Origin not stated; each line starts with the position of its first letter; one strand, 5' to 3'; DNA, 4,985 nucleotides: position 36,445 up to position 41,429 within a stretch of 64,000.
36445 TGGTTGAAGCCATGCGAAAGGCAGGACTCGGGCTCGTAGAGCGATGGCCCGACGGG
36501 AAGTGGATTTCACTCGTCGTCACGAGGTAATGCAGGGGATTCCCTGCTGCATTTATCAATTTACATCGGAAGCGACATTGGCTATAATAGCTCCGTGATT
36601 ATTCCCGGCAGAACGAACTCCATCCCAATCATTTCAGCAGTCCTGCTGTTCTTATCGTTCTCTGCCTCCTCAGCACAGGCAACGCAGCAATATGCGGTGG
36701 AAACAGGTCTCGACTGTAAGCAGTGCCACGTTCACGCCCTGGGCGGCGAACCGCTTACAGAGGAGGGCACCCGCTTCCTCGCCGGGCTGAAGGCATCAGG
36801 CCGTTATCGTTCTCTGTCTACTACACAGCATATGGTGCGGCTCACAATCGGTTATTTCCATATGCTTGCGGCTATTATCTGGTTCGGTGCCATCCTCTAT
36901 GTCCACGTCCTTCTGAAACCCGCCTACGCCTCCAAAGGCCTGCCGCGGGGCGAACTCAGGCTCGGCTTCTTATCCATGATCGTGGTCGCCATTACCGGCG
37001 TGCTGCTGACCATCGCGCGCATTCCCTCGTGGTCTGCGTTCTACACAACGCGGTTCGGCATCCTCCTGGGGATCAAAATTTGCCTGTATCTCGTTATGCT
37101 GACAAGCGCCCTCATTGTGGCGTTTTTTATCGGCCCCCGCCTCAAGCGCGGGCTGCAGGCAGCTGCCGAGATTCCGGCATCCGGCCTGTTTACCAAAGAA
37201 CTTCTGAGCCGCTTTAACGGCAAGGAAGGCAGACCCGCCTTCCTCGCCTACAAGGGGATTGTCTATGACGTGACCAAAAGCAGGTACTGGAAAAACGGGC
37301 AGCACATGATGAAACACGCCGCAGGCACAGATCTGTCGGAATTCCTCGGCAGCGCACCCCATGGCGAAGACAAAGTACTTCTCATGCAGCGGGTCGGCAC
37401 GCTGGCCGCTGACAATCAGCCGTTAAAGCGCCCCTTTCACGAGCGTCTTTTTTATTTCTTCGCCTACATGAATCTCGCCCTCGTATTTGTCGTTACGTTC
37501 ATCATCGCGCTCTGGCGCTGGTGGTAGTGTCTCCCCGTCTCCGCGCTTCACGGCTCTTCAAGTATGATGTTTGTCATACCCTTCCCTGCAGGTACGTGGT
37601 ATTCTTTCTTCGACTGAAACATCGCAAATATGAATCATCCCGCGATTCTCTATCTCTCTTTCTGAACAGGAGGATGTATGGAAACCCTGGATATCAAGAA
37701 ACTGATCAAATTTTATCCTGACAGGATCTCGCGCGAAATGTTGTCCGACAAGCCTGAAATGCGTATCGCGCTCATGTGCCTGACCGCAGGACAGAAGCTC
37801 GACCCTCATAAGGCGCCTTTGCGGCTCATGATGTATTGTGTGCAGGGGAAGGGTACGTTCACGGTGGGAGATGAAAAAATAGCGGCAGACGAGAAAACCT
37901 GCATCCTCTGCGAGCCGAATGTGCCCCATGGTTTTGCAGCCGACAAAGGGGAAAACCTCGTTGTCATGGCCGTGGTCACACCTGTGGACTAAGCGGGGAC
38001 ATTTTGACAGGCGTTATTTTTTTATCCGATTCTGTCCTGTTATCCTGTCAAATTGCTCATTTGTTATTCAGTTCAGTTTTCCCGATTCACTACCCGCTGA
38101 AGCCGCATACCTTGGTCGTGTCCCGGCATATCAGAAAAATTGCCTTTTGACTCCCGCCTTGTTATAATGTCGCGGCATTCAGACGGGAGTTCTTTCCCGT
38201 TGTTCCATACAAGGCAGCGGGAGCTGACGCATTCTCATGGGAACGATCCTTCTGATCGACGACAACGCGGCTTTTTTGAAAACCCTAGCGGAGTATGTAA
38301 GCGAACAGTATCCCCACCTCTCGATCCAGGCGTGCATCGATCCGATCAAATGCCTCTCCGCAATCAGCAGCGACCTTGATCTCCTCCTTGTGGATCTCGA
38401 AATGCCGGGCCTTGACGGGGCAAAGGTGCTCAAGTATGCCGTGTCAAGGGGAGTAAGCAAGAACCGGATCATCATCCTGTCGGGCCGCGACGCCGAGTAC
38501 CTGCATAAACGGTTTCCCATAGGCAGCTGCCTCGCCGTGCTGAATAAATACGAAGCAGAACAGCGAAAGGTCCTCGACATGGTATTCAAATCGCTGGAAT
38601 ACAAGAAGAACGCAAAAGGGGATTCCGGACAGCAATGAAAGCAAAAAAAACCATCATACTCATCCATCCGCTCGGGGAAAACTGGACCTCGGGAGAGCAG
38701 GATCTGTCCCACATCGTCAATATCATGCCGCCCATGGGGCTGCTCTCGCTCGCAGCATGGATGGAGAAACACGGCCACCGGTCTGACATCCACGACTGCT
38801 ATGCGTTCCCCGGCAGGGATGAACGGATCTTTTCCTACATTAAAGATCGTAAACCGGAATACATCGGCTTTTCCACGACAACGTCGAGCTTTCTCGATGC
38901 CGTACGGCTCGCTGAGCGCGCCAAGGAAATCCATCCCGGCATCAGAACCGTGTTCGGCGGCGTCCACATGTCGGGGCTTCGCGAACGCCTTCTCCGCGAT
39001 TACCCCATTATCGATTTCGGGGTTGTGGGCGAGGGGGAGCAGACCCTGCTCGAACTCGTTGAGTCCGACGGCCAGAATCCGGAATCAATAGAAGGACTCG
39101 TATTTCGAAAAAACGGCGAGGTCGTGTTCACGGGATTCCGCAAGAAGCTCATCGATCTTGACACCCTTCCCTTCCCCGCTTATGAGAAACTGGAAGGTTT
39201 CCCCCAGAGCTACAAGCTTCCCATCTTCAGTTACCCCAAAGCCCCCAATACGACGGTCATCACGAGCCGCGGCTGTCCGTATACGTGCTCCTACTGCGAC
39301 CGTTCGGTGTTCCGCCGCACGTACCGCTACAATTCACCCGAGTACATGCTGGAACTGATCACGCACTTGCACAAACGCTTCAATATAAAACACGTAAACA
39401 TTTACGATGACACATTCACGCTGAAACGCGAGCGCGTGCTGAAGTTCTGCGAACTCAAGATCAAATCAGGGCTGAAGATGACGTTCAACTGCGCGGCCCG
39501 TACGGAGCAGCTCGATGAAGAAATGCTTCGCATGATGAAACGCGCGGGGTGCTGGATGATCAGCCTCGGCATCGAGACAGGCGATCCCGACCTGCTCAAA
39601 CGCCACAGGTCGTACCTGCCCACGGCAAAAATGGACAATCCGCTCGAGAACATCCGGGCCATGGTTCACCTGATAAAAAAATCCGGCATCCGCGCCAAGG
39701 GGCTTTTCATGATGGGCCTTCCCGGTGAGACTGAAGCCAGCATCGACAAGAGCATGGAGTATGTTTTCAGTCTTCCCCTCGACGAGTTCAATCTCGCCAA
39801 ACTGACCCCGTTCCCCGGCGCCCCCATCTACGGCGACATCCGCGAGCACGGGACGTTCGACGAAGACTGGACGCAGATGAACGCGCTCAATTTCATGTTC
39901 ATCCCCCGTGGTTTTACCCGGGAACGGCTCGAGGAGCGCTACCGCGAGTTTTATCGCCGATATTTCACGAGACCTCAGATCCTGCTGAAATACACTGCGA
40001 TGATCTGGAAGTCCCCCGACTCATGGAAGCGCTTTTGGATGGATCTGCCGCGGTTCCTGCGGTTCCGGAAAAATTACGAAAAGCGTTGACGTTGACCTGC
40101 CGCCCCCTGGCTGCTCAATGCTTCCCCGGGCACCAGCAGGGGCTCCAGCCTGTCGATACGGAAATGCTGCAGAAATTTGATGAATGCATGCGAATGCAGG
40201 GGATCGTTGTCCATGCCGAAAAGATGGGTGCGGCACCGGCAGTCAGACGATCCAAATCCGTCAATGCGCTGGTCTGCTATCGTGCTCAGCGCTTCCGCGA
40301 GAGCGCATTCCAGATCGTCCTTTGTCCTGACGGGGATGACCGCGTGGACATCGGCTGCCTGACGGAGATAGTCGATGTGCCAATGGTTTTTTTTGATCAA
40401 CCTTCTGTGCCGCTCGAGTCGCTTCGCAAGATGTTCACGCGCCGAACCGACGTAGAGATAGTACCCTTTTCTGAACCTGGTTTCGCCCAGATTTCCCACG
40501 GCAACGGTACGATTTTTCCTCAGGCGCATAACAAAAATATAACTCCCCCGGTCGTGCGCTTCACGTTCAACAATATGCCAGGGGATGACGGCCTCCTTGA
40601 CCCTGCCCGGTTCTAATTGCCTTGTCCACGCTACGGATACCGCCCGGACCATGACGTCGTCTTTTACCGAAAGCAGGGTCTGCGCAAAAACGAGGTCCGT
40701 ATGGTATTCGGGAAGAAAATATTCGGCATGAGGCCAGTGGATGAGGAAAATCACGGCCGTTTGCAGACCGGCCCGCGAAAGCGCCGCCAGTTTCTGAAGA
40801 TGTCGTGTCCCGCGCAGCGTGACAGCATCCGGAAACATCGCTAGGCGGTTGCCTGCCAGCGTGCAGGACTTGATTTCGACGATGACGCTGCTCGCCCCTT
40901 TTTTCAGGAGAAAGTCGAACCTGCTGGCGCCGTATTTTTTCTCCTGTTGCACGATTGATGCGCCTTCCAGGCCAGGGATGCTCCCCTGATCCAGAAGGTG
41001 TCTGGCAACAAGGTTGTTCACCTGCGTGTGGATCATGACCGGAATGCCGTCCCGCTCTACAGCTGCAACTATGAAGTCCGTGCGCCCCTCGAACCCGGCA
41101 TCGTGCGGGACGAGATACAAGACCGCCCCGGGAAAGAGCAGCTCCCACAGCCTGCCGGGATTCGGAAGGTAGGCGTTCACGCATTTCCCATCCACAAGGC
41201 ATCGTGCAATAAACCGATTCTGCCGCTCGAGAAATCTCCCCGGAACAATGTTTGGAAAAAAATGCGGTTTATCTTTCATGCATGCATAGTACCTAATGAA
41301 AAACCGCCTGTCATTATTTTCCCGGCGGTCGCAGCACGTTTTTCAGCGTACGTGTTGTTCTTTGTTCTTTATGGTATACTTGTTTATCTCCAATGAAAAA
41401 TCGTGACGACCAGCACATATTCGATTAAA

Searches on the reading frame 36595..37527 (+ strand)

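Call 66: search_protein_families(library=pfam, proteins=[window:36595-37527:+], max_evalue=0.00001)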
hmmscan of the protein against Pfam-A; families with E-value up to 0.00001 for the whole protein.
window:36595-37527:+ (310 aa): 2 families
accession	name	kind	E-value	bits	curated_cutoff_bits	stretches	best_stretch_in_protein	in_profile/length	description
PF05425.18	CopD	-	2.8e-10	41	32.1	1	122-186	9-73/105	Copper resistance protein D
PF00173.33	Cyt-b5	-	2.5e-07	31.1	23.7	1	201-270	2-73/74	Cytochrome b5-like Heme/Steroid binding domain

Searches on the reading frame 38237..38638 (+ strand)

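Call 66: search_protein_families(library=pfam, proteins=[window:38237-38638:+], max_evalue=0.00001)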
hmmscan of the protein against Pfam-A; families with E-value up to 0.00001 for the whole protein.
window:38237-38638:+ (133 aa): 1 family
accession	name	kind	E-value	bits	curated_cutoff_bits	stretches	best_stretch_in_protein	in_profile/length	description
PF00072.30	Response_reg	-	3.8e-09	37.1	30.2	1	4-89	1-84/111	Response regulator receiver domain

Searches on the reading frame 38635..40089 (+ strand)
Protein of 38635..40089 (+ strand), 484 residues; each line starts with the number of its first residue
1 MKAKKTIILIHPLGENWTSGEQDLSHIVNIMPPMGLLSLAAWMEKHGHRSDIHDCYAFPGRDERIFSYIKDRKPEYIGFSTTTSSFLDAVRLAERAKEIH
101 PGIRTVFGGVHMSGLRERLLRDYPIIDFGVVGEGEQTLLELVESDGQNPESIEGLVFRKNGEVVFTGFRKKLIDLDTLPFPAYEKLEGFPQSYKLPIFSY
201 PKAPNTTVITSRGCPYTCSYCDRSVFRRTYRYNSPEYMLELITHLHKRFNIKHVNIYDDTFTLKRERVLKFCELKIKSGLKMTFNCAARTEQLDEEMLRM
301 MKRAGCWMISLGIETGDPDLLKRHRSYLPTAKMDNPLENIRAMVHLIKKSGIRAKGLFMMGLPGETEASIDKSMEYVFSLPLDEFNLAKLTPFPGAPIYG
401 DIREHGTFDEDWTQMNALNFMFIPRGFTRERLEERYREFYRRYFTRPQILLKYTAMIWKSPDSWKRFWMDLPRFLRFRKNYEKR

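Call 66: search_protein_families(library=pfam, proteins=[window:38635-40089:+], max_evalue=0.00001)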
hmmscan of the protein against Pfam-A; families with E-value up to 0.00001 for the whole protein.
window:38635-40089:+ (484 aa): 2 families
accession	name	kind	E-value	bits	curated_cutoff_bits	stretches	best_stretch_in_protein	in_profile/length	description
PF04055.27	Radical_SAM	-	1.5e-26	94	29.5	1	208-376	1-165/166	Radical SAM superfamily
PF02310.24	B12-binding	-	1.8e-23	83.1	32.1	1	26-141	7-120/121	B12 binding domain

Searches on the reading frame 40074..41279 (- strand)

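Call 66: search_protein_families(library=pfam, proteins=[window:40074-41279:-], max_evalue=0.00001)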
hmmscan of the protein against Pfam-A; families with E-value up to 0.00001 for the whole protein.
window:40074-41279:- (401 aa): 3 families
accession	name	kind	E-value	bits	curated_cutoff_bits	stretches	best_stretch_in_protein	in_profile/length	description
PF03749.19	SfsA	-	2.8e-35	121.6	22.8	1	87-219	2-135/138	Sugar fermentation stimulation protein RE domain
PF01986.22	DUF123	-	6.5e-26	91.1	25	1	268-354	2-94/95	Domain of unknown function DUF123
PF17746.7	SfsA_N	-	1.1e-14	54.7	25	1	17-83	1-63/63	SfsA N-terminal OB domain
